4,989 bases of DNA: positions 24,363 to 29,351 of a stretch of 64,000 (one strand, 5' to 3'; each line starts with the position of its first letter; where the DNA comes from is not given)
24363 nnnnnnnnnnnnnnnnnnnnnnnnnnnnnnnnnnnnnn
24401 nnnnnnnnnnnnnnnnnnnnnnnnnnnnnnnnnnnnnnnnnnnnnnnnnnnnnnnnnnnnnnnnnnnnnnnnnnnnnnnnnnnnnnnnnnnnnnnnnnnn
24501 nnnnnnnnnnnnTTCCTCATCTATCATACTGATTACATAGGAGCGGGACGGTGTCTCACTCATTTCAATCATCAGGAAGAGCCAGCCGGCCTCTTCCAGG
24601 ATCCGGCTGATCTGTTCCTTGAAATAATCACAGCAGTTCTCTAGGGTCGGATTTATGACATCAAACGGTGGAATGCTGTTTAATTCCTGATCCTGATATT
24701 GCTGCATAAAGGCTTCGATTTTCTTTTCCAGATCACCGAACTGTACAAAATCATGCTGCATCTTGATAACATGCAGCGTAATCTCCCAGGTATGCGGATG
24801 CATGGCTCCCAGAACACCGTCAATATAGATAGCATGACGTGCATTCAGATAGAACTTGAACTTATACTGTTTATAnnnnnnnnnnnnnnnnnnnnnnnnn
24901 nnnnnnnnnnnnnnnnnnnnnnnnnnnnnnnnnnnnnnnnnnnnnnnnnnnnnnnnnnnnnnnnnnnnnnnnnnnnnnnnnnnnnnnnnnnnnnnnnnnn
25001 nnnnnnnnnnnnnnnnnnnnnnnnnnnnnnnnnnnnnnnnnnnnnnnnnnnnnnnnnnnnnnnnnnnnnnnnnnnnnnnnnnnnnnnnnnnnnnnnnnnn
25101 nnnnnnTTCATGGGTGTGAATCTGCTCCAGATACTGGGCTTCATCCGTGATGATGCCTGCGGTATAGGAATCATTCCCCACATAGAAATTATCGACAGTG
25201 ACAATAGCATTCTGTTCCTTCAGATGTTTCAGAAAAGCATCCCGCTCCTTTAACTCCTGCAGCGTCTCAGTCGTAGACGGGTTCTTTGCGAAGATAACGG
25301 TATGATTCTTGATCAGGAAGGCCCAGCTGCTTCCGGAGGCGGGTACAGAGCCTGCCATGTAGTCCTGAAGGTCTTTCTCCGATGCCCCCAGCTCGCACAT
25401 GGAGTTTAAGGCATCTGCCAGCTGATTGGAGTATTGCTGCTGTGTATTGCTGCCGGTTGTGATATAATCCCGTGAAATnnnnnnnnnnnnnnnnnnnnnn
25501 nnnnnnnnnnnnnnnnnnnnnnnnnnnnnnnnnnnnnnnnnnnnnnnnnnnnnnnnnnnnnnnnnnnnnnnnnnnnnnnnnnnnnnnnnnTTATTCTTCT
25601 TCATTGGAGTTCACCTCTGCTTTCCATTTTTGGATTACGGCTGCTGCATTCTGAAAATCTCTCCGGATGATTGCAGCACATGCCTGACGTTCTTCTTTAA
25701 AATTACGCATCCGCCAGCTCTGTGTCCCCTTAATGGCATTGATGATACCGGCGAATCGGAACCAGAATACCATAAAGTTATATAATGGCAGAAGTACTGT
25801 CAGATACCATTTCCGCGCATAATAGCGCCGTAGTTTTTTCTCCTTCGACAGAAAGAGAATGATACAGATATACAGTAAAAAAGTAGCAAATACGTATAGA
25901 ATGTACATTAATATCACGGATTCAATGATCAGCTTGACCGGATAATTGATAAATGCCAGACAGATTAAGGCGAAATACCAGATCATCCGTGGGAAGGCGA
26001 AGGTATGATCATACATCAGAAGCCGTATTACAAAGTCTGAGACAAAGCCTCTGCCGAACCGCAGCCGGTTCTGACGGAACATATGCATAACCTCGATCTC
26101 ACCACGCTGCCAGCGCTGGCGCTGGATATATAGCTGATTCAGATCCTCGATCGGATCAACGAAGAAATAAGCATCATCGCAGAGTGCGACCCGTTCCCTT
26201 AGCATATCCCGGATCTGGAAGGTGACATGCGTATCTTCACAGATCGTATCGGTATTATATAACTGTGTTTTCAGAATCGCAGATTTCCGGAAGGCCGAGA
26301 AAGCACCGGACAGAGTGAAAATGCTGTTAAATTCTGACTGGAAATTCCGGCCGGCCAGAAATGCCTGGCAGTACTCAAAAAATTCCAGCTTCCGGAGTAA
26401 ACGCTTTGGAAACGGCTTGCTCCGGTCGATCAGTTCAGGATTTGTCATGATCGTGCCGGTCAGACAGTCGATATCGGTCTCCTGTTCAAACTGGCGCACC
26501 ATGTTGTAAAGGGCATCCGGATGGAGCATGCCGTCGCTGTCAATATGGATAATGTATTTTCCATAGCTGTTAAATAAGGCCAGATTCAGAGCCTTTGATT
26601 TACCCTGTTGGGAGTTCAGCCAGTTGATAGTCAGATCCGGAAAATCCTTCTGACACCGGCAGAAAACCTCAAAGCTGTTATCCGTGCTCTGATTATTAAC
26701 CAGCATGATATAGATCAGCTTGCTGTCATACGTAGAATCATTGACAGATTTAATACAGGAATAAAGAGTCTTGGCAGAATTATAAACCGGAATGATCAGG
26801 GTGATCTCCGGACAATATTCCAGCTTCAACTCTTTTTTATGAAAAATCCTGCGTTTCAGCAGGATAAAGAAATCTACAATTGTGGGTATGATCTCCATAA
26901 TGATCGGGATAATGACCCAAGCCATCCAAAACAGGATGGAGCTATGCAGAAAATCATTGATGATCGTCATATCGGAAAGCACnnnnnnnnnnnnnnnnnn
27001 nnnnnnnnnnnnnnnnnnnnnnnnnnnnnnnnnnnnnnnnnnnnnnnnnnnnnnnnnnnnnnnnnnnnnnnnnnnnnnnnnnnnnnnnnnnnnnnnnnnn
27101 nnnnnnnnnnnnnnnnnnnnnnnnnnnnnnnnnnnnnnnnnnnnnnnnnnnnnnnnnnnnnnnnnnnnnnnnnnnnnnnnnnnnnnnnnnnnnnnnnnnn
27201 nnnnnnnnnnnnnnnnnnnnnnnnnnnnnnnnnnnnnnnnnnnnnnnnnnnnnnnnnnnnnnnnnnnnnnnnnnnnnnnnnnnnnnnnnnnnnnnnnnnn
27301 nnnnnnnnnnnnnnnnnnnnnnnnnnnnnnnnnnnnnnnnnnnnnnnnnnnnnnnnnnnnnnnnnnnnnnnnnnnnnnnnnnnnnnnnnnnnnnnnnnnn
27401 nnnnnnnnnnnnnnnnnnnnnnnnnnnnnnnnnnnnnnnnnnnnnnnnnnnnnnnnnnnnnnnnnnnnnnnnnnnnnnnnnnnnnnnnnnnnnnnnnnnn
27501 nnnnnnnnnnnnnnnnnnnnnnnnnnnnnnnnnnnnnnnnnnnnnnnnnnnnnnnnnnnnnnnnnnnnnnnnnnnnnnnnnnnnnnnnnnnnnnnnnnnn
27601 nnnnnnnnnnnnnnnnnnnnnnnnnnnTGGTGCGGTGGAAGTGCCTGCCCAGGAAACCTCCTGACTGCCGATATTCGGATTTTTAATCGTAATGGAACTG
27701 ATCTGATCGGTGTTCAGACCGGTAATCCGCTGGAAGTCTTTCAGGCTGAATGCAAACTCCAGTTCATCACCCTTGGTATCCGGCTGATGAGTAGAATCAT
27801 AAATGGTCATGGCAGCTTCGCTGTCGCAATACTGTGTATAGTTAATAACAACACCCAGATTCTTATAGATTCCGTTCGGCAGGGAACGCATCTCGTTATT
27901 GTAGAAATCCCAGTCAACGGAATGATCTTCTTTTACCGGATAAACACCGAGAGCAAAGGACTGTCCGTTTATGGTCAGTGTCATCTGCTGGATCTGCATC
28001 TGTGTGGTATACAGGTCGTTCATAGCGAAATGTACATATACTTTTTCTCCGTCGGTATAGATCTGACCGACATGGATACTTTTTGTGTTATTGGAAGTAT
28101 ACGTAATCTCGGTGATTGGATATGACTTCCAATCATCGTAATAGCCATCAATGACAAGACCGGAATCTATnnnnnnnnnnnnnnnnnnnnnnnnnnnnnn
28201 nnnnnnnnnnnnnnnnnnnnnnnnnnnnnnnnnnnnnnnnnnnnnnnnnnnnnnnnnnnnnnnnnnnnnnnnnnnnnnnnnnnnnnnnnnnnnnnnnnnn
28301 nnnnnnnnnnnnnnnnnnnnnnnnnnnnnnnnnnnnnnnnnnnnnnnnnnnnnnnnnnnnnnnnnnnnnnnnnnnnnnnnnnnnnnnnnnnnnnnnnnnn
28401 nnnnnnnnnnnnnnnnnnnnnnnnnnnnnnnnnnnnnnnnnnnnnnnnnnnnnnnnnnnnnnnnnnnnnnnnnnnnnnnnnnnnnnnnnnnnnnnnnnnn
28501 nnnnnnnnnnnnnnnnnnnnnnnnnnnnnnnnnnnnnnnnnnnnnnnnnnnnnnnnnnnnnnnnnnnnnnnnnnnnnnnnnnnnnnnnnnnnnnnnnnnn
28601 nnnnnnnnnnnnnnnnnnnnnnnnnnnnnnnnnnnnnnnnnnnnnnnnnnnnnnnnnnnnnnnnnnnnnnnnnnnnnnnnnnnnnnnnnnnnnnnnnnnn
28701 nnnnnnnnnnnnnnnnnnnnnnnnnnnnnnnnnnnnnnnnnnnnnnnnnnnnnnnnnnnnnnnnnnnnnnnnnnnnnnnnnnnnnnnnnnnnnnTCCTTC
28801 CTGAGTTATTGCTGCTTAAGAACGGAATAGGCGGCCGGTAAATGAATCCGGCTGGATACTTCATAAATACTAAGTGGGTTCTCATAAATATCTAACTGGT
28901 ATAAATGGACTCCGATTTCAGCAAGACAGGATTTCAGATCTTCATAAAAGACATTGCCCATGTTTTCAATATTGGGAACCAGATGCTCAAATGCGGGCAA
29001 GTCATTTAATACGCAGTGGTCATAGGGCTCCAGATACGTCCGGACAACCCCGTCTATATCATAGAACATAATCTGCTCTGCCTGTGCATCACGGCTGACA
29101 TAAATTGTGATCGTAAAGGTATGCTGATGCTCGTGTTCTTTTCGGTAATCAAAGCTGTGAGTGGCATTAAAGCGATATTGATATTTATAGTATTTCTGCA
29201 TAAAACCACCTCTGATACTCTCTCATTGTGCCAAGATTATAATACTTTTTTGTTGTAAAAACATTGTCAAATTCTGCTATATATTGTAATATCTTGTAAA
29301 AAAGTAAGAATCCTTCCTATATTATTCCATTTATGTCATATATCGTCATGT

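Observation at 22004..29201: Six-gene minus-strand operon resembling a Gram-positive exosortase (XrtG-type) protein-sorting and polysaccharide system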

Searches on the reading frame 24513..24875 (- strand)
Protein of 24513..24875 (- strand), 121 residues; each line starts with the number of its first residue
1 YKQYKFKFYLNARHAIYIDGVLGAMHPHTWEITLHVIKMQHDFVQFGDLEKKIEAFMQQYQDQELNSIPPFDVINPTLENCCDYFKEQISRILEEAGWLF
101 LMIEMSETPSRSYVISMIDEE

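Call 65: search_solved_structures(query=window:24513-24875:-, max_evalue=10, show_alignments=3)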
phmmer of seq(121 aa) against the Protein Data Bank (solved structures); distinct sequences matched with E-value up to 10: 5.
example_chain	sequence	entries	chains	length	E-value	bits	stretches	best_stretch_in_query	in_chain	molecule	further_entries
2oba_A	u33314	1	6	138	0.0031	20.8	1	21-96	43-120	Probable 6-pyruvoyl tetrahydrobiopterin synthase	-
3mlg_A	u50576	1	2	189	0.27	14.6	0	31-65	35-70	2X chimera of Helicobacter pylori protein HP0242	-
8veh_A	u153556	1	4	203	0.6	13.5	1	64-118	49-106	Outer membrane lipoprotein-sorting protein LolA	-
21gi_A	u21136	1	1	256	0.81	13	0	32-66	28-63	A designed protein Three-twist Knot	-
5j6f_A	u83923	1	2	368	1.2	12.6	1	12-60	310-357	3-deoxy-D-arabino-heptulosonate 7-phosphate synthase, chorismate mutase-isozyme 3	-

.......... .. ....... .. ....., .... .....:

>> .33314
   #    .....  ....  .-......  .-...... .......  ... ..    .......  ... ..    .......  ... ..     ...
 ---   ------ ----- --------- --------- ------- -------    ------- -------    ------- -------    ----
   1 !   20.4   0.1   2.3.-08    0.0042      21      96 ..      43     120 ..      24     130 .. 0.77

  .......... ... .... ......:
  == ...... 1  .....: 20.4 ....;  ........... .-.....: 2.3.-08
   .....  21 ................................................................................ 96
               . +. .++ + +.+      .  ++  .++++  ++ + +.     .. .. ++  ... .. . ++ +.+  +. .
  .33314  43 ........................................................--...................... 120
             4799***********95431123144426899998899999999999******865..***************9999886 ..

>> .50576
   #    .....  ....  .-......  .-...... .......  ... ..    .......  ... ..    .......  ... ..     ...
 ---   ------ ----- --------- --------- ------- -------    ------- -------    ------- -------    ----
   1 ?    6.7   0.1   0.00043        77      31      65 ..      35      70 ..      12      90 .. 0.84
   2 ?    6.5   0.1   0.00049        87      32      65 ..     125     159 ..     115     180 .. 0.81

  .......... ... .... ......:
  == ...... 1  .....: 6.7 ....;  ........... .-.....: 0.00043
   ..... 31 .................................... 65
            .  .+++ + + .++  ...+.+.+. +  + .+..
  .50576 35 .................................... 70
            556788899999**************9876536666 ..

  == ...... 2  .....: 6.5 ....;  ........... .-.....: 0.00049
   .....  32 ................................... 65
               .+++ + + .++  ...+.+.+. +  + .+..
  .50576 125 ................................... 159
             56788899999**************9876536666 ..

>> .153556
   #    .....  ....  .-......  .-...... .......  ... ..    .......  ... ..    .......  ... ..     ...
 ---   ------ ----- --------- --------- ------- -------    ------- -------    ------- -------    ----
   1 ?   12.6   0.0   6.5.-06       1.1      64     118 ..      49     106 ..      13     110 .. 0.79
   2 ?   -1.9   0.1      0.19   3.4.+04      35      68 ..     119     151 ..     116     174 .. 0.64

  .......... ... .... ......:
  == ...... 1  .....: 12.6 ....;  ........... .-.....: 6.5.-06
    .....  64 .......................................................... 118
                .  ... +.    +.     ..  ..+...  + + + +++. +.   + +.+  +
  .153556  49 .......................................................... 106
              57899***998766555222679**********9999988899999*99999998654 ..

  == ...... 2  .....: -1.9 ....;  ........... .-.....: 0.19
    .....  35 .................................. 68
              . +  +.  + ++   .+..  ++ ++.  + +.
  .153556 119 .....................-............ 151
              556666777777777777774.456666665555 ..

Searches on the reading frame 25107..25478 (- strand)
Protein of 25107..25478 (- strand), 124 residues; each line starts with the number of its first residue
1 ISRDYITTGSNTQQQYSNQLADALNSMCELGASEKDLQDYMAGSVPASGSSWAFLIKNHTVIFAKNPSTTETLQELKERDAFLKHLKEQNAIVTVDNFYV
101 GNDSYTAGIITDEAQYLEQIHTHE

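Call 64: search_protein_families(library=pfam, proteins=[window:25107-25478:-], max_evalue=10)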
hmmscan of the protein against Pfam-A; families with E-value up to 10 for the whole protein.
seq(124 aa): 2 families
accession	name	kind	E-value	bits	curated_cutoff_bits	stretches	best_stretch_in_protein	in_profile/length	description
PF20255.3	DUF6606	-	0.081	12.7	27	1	57-96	59-98/267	Family of unknown function (DUF6606)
PF12552.13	DUF3741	-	0.19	12.1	24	1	79-90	33-44/45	Protein of unknown function (DUF3741)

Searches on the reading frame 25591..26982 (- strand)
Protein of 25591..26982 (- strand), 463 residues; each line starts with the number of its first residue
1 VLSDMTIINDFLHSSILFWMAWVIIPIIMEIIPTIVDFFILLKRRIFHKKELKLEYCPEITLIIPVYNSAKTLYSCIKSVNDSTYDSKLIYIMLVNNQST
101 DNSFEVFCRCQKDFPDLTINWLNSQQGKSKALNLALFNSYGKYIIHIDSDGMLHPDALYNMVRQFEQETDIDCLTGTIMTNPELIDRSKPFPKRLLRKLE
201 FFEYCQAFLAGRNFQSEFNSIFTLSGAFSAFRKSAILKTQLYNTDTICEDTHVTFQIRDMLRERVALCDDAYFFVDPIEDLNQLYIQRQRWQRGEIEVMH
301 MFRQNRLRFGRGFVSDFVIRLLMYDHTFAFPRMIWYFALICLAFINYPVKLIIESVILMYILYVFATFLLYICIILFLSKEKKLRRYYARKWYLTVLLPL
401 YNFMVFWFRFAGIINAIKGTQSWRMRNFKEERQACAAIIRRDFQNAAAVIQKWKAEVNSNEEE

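Call 3: search_protein_families(library=ncbifam, proteins=[window:25591-26982:-], max_evalue=0.01)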
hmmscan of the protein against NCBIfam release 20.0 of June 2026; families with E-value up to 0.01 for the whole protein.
window:25591-26982:- (463 aa): 21 families
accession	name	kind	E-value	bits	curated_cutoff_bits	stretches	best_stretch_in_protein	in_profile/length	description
TIGR03111.1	glyc2_xrt_Gpos1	hypoth_equivalog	2.4e-197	656.1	363.95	1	15-445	6-436/439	TIGR03111 family XrtG-associated glycosyltransferase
TIGR03937.1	PgaC_IcaA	equivalog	1.8e-39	135.9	422.3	1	24-408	10-377/407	poly-beta-1,6-N-acetyl-D-glucosamine synthase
TIGR04242.1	nodulat_NodC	equivalog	5.6e-16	58.5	550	1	49-239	39-221/395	chitooligosaccharide synthase NodC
NF007482.0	PRK10073.1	equivalog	1.2e-14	54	423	1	58-175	6-119/334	glycosyltransferase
NF047683.1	TeichurnBiosyTuaG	equivalog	3.8e-12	46.4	400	1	57-168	5-114/252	teichuronic acid biosynthesis protein TuaG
NF038302.1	EPS_HpsE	equivalog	1.4e-09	37.4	300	1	59-179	2-125/307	hormogonium polysaccharide biosynthesis glycosyltransferase HpsE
NF038299.1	EPS_HpsN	equivalog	2.1e-08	33.5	425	1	58-189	1-130/317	hormogonium polysaccharide biosynthesis glycosyltransferase HpsN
TIGR03965.1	mycofact_glyco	equivalog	2.4e-08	33.3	280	1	41-167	57-181/467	mycofactocin biosynthesis glycosyltransferase MftF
NF053739.1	GlytfEpsEBac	equivalog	3.6e-08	32.7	450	1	58-180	1-121/265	glycosyltransferase EpsE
TIGR04283.1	glyco_like_mftF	equivalog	9.3e-08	31.9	182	1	60-168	1-101/221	TIGR04283 family arsenosugar biosynthesis glycosyltransferase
NF041875.1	EPS_EpsD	equivalog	1.5e-07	31.1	370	1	62-186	3-124/325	exopolysaccharide biosynthesis glycosyltransferase EpsD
NF050050.1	ProtGlycPglI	equivalog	6.6e-07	29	500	1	58-223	2-161/306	GalNAc(5)-diNAcBac-PP-undecaprenol beta-1,3-glucosyltransferase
TIGR03472.1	HpnI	equivalog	7.2e-07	28.4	310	1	41-168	24-154/373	bacteriohopanetetrol glucosamine biosynthesis glycosyltransferase HpnI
TIGR03469.1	HpnB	hypoth_equivalog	1.7e-06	27.3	379.25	1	42-115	25-100/386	hopene-associated glycosyltransferase HpnB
NF007986.1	PRK10714.1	equivalog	6e-06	25.5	529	1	59-171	7-121/316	undecaprenyl-phosphate 4-deoxy-4-formamido-L-arabinose transferase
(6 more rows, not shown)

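Call 4: search_protein_families(library=pfam, proteins=[window:25591-26982:-], max_evalue=0.01)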
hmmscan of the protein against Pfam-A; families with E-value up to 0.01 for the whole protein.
window:25591-26982:- (463 aa): 5 families
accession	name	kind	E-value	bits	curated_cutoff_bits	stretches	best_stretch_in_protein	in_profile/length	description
PF00535.33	Glycos_transf_2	-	1.1e-21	77.9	23.3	1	62-236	2-164/168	Glycosyl transferase family 2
PF13641.12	Glyco_tranf_2_3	-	2.2e-13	51.2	27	1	58-294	1-230/230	Glycosyltransferase like family 2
PF13632.12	Glyco_trans_2_3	-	1.1e-08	35.6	27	1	143-367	1-185/198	Glycosyl transferase family group 2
PF13506.12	Glyco_transf_21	-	0.0014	18.6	21.7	1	140-292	30-173/174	Glycosyl transferase family 21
PF10111.15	Glyco_tranf_2_2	-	0.002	18.1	27.3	1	61-163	1-104/276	Glycosyltransferase like family 2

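Call 18: search_solved_structures(query=window:25591-26982:-, max_evalue=0.001, show_alignments=1)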
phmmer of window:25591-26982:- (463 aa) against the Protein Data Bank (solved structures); distinct sequences matched with E-value up to 0.001: 23.
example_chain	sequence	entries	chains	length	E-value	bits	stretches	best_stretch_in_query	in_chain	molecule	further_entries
6yv7_B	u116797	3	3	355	2.6e-09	39.7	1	56-166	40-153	Glycosyl transferase, family 2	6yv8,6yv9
6yv7_A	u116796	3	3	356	2.6e-09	39.7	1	56-166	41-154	Glycosyl transferase, family 2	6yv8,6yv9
2z87_A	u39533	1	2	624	1.2e-08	37.5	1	35-177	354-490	Chondroitin synthase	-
2z86_A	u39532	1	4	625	1.2e-08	37.5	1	35-177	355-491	Chondroitin synthase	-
5hea_A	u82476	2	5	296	3.8e-08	35.8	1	60-165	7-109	Putative glycosyltransferase (GalT1)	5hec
8bz8_A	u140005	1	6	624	8.3e-07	31.4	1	59-177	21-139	Glycosyltransferase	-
8bz4_A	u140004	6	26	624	8.3e-07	31.4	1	59-177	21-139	Glycosyltransferase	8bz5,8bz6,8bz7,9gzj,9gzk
6p61_A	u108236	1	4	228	1e-06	31.1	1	53-159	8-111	Glycosyltransferase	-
3bcv_A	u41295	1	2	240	1.2e-06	30.9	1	56-169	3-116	Putative glycosyltransferase protein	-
6h1j_A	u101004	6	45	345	6.8e-06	28.4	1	59-287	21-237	Probable ss-1,3-N-acetylglucosaminyltransferase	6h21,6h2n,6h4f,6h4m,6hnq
8viw_A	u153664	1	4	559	8.9e-06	28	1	58-162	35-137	Heparosan synthase B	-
8vh7_A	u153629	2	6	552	9.1e-06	28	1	58-162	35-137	Heparosan synthase B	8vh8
5tze_C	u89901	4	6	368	2e-05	26.9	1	60-163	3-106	Glycosyl transferase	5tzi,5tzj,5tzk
5tz8_A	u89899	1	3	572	4e-05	25.9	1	60-163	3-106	Glycosyl transferase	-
7msp_A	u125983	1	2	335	0.0002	23.6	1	57-175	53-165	SPbeta prophage-derived glycosyltransferase SunS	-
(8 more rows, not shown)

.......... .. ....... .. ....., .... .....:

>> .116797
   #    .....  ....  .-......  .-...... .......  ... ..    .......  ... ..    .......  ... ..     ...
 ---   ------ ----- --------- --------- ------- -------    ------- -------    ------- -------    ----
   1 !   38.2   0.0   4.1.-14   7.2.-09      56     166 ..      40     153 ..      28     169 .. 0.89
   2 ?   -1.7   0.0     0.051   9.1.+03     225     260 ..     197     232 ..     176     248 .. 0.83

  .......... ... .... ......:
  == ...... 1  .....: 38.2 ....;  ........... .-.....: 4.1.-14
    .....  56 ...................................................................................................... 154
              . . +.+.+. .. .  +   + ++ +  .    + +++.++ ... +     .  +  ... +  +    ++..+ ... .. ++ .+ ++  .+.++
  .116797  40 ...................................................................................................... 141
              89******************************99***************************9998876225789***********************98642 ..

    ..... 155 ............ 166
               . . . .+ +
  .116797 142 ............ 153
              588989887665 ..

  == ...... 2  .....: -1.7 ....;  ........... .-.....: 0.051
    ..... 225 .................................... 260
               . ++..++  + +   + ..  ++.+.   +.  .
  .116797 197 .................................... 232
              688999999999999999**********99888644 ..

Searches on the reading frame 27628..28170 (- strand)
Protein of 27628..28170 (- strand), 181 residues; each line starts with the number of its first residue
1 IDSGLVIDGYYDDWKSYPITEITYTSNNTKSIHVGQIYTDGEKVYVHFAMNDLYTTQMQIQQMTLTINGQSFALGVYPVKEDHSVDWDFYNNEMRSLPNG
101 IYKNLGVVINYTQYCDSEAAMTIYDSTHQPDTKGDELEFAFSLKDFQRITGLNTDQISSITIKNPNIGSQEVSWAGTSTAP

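Call 64: search_protein_families(library=pfam, proteins=[window:27628-28170:-], max_evalue=10)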
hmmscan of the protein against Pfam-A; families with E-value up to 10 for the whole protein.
seq(181 aa): 1 family
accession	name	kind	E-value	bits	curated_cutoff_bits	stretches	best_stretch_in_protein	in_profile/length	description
PF09331.17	DUF1985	-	0.15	12.5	35.1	1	138-160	21-43/141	Domain of unknown function (DUF1985)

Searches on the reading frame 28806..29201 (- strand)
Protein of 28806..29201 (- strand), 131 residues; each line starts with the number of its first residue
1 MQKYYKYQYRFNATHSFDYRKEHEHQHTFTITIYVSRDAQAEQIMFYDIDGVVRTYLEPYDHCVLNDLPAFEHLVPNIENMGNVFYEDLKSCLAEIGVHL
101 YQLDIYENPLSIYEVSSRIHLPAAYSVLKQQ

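Call 3: search_protein_families(library=ncbifam, proteins=[window:28806-29201:-], max_evalue=0.01)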
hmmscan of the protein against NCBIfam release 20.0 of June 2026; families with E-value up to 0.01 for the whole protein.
window:28806-29201:- (131 aa): 3 families
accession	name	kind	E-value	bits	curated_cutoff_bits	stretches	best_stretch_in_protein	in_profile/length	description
TIGR03112.1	6_pyr_pter_rel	hypoth_equivalog_domain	1.3e-24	86.6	69.35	1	5-114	1-111/113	6-pyruvoyl tetrahydropterin synthase-related domain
TIGR03367.1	queuosine_QueD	equivalog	3.9e-09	36.8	89.25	1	9-90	6-91/92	6-carboxytetrahydropterin synthase QueD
TIGR00039.1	6PTHBS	subfamily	2.2e-07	31.2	125.5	1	8-113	7-119/124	6-pyruvoyl tetrahydropterin synthase/6-carboxytetrahydropterin synthase family protein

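Call 4: search_protein_families(library=pfam, proteins=[window:28806-29201:-], max_evalue=0.01)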
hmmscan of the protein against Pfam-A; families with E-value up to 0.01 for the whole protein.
window:28806-29201:- (131 aa): 1 family
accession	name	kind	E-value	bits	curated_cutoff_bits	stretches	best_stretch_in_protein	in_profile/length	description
PF01242.24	PTPS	-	1.1e-16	61.3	22.4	1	8-116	5-119/121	6-pyruvoyl tetrahydropterin synthase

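Call 19: search_solved_structures(query=window:28806-29201:-, max_evalue=0.01, show_alignments=2)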
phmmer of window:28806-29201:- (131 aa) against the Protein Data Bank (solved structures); distinct sequences matched with E-value up to 0.01: 3.
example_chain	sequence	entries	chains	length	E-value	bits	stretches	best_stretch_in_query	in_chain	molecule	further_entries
2oba_A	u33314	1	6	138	0.00051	23.5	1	22-97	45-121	Probable 6-pyruvoyl tetrahydrobiopterin synthase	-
3i2b_A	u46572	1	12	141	0.0031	21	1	22-111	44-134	6-pyruvoyl tetrahydrobiopterin synthase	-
1b66_A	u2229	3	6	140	0.0036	20.8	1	22-111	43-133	6-PYRUVOYL TETRAHYDROPTERIN SYNTHASE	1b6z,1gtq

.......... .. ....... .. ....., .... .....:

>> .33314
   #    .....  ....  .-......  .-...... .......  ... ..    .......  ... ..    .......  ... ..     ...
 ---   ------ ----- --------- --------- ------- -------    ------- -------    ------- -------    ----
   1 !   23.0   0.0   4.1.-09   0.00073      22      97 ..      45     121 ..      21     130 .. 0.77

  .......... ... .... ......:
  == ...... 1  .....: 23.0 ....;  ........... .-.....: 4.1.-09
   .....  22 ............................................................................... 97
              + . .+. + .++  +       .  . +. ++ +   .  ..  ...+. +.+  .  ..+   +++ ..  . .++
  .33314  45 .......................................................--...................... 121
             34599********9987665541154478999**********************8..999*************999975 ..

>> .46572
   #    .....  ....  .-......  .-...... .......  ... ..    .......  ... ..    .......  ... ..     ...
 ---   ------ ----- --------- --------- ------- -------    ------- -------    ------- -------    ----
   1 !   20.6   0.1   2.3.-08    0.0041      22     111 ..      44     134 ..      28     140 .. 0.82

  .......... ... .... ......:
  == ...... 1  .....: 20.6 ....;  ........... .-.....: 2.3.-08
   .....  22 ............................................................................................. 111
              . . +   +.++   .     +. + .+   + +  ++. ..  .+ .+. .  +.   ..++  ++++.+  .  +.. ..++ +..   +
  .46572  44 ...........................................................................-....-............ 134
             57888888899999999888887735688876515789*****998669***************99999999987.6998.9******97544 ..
